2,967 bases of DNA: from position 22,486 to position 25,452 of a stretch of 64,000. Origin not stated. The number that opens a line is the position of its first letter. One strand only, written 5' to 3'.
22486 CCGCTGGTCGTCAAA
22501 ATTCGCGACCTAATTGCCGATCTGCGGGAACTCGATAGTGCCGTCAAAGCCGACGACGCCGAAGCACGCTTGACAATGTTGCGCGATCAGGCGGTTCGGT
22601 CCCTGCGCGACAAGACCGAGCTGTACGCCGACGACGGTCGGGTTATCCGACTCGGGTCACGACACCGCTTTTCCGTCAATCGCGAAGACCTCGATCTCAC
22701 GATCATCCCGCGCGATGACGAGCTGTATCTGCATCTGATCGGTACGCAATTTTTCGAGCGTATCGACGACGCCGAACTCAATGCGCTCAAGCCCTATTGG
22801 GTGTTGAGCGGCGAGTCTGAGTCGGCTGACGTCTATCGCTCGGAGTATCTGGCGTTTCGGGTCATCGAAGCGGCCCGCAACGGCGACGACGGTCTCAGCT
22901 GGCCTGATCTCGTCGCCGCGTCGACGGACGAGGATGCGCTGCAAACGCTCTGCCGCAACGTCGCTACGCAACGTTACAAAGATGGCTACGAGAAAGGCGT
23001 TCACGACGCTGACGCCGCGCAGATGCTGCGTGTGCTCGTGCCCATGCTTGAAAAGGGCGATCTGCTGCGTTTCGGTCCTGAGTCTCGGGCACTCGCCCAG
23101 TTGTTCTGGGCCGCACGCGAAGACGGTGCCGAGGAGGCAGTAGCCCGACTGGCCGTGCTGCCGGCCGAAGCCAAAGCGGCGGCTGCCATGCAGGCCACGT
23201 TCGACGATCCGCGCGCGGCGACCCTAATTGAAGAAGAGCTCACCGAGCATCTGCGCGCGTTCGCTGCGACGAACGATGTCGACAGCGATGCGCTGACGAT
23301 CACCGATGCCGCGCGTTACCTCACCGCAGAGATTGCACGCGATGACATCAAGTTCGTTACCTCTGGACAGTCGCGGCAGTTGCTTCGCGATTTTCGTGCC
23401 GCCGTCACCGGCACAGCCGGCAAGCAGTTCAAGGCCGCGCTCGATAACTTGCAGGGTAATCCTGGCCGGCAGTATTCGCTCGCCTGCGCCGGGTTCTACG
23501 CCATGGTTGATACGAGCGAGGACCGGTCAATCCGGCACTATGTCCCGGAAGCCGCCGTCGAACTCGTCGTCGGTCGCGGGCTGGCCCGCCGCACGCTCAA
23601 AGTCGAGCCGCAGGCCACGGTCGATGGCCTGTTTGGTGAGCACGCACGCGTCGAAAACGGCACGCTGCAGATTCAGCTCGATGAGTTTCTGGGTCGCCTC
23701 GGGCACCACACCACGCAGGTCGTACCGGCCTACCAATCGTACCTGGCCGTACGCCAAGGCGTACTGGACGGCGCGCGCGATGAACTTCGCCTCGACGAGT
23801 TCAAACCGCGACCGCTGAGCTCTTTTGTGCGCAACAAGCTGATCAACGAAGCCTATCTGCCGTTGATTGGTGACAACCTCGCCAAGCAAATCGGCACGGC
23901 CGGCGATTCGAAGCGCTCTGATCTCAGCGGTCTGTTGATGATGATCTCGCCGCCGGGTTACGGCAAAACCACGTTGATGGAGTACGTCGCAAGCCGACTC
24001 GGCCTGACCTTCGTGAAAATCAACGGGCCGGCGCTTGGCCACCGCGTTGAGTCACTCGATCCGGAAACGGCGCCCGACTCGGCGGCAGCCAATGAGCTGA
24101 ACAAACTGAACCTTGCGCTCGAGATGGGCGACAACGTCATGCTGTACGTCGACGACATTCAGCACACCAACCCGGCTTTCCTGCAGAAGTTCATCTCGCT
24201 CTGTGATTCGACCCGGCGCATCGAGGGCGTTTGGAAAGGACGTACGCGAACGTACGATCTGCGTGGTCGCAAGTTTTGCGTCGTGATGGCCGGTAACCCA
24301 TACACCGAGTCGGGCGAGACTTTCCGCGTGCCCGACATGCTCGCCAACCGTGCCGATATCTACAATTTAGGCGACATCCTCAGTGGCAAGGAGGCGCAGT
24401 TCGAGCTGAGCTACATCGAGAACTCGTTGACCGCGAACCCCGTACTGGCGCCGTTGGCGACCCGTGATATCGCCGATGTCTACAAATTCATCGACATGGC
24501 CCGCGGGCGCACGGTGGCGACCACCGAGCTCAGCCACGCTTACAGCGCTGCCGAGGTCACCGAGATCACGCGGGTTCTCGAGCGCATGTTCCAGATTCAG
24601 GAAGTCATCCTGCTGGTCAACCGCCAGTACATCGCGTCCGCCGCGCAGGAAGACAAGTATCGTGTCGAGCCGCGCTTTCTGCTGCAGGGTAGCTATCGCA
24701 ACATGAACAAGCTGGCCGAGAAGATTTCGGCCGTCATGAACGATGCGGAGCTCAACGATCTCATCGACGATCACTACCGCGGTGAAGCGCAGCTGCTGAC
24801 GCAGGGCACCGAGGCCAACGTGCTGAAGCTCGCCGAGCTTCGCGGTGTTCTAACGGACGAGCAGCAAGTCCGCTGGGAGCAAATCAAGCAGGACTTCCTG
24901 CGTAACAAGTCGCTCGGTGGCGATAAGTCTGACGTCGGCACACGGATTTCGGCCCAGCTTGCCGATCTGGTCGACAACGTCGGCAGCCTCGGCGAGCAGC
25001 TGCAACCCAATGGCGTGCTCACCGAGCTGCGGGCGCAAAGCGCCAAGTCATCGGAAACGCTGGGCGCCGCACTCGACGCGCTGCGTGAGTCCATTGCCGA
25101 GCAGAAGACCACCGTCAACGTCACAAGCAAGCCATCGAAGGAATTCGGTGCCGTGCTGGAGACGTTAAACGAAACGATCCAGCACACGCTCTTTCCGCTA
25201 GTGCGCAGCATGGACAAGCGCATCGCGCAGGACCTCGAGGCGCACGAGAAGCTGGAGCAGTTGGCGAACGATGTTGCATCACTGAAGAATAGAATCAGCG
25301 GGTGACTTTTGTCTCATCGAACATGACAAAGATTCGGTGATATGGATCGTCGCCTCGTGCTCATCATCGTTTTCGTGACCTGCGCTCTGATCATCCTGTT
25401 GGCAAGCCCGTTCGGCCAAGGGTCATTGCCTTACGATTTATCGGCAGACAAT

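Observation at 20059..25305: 1748-aa protein: unknown N-terminal region, long coiled-coils, C-terminal MoxR/AAA_5-like ATPase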

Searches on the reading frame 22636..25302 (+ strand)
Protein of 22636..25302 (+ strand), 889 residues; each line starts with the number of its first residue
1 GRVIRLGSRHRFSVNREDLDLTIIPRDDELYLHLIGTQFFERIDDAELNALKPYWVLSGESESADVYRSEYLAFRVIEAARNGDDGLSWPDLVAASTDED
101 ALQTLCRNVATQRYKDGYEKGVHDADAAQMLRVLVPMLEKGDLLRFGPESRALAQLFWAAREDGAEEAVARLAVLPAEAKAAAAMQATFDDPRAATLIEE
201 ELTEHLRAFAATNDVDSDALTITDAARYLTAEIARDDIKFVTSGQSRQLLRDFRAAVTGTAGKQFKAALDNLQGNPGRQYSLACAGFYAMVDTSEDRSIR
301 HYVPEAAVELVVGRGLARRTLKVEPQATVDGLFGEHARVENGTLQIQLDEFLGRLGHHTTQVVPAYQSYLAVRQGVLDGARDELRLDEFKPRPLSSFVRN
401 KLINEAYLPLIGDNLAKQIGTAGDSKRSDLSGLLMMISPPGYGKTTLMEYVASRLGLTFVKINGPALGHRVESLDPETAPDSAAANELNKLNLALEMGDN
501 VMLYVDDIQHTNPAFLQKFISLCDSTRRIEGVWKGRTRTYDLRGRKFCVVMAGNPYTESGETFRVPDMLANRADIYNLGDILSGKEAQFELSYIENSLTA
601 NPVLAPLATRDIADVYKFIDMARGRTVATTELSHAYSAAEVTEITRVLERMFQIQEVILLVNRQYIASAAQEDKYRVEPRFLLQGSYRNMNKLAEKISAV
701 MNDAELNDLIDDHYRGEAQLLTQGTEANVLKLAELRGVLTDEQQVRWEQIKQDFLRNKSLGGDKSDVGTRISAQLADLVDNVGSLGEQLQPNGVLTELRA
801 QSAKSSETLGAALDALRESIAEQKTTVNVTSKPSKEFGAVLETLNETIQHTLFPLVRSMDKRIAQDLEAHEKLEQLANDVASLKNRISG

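Call 40: predict_structure(alignment_id=A2)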
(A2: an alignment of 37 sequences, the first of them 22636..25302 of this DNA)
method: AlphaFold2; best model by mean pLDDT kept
length: 889 residues; sequences in the alignment: 37
mean_pLDDT: 74.5   pTM: 0.46
mean pLDDT of the five models: 74.5, 74.5, 73.0, 67.4, 66.3
residues with pLDDT >= 90: 207; 70-90: 384; 50-70: 152; < 50: 146
segments of 3 or more residues with pLDDT < 50: 1-18, 389-402, 420-442, 559-579, 764-766, 768-770, 783-799, 819-837, 851-860
pLDDT, mean of each block of 10 residues (from residue 1): 37 45 81 71 87 85 91 93 84 91 89 74 92 92 91 94 85 93 89 91 95 90 95 93 90 88 90 90 94 85 94 89 87 90 91 90 91 88 68 44 53 53 38 43 63 75 82 82 86 79 79 72 60 71 67 55 37 43 63 70 76 83 85 84 89 84 76 75 69 81 84 76 77 85 89 77 47 51 40 43 56 55 34 44 53 44 63 76 64
secondary structure, 60 per line:
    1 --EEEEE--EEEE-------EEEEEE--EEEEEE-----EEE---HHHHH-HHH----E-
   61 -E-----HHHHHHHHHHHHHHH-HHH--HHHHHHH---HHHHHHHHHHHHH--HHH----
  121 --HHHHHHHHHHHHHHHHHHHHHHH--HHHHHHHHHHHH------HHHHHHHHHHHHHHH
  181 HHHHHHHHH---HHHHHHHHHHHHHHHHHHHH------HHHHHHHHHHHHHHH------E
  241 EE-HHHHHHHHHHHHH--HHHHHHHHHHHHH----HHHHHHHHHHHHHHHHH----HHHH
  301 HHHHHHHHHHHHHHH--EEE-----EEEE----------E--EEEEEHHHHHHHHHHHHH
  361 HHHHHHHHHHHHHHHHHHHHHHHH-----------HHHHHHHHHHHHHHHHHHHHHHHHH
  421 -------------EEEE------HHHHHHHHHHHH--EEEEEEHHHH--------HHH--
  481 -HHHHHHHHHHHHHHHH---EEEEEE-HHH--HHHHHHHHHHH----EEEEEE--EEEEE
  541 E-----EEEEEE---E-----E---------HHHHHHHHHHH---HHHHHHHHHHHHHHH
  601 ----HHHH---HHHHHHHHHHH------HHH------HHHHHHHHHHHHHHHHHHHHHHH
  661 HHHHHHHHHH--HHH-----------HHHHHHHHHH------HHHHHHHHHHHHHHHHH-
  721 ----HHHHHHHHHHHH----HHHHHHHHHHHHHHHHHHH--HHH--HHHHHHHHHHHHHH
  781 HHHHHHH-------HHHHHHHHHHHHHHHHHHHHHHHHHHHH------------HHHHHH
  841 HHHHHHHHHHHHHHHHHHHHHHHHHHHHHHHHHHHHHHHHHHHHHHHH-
elements in order (helices of 4 or more, strands of 3 or more residues): E3-7 E10-13 E21-26 E29-34 E40-42 H46-50 H68-82 H89-95 H99-111 H123-145 H148-159 H166-189 H193-212 H219-233 E240-242 H244-256 H259-271 H276-292 H297-315 E318-320 E326-329 E343-347 H348-384 H396-420 E434-437 H444-455 E458-463 H464-467 H482-497 E501-506 H513-523 E528-533 E536-541 E547-552 H572-582 H586-600 H605-608 H612-622 H638-670 H687-696 H703-719 H725-736 H741-759 H767-787 H795-822 H835-888
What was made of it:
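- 24379..24918 (+): Enlarged helical lid (res 1441-1620) with candidate sensor-2 Arg in QGSYRNM (res 1543-1549; nt 24685-24705). AF2 models helices at pLDDT 70-89 (call 40).
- No helix-2 insert appears in the model (call 40).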

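Call 53: fold_search(model_id=the predicted structure, library=pdb)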
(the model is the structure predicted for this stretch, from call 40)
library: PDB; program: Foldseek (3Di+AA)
matches with E <= 10: 495; with E <= 0.001: 1
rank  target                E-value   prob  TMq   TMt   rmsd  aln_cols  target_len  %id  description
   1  9dx3_I                8.8e-04  1.00  0.12  0.57   5.5       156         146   21  EcRuvB 9-mer pre-assembly complex (released 2026-01-21)
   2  7uiz_F                1.1e-03  0.96  0.13  0.19  31.7       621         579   13  ClpAP complex bound to ClpS N-terminal extension, class IIc (released 2022-11-09)
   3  8efv_B                1.8e-03  1.00  0.12  0.30  17.1       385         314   15  Structure of single homo-hexameric Holliday junction ATP-dependent DNA helicase RuvB motor (released 2023-05-10)
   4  8ovf_A                1.9e-03  0.96  0.12  0.13  29.4       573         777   12  Human Mitochondrial Lon Y186F Mutant ADP Bound (released 2024-05-08)
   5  8oka_A                2.0e-03  0.97  0.13  0.15  29.0       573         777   12  Human Mitochondrial Lon Y394F Mutant ADP Bound (released 2024-04-10)
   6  5c3c_B                2.1e-03  1.00  0.12  0.39  15.2       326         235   12  Structural characterization of a newly identified component of alpha-carboxysomes: The AAA+ domain Protein cso-CbbQ (released 2015-11-18)
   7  7xbk_G                2.5e-03  1.00  0.13  0.31  18.4       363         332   14  Structure and mechanism of a mitochondrial AAA+ disaggregase CLPB (released 2023-01-25)
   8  7x5b                  3.2e-03  1.00  0.13  0.33   6.5       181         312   22  Crystal structure of RuvB (released 2023-03-08)
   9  9dx3_H                3.5e-03  1.00  0.13  0.53   5.3       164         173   21  EcRuvB 9-mer pre-assembly complex (released 2026-01-21)
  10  9qhg_E                3.5e-03  1.00  0.11  0.33  17.4       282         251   12  NorQD complex state 4 from Jhaorihella thermophila (released 2026-03-25)
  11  7pbl_D                3.8e-03  0.99  0.12  0.30  18.0       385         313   14  RuvAB branch migration motor complexed to the Holliday junction - RuvB AAA+ state s1 [t2 dataset] (released 2022-09-14)
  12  7tts_E                3.8e-03  0.99  0.13  0.22  20.4       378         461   14  Skd3, hexamer, filtered (released 2022-09-28)
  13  6w6g_A                4.1e-03  0.96  0.12  0.17  24.8       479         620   13  The Mycobacterium tuberculosis ClpB disaggregase hexamer structure in conformation I in the presence of DnaK chaperone (released 2021-03-17)
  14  9dx3_F                4.3e-03  1.00  0.13  0.33  18.8       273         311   17  EcRuvB 9-mer pre-assembly complex (released 2026-01-21)
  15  7uiw_A                5.2e-03  0.90  0.13  0.20  29.8       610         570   13  ClpAP complex bound to ClpS N-terminal extension, class IIb (released 2022-11-09)
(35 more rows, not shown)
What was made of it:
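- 23929..24378 (+): AAA+ alpha/beta core (res 1291-1440), the most conserved part of the protein. Foldseek hits RuvB at 8.8e-4, plus ClpA, Lon, CbbQ and NorQ (call 53).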
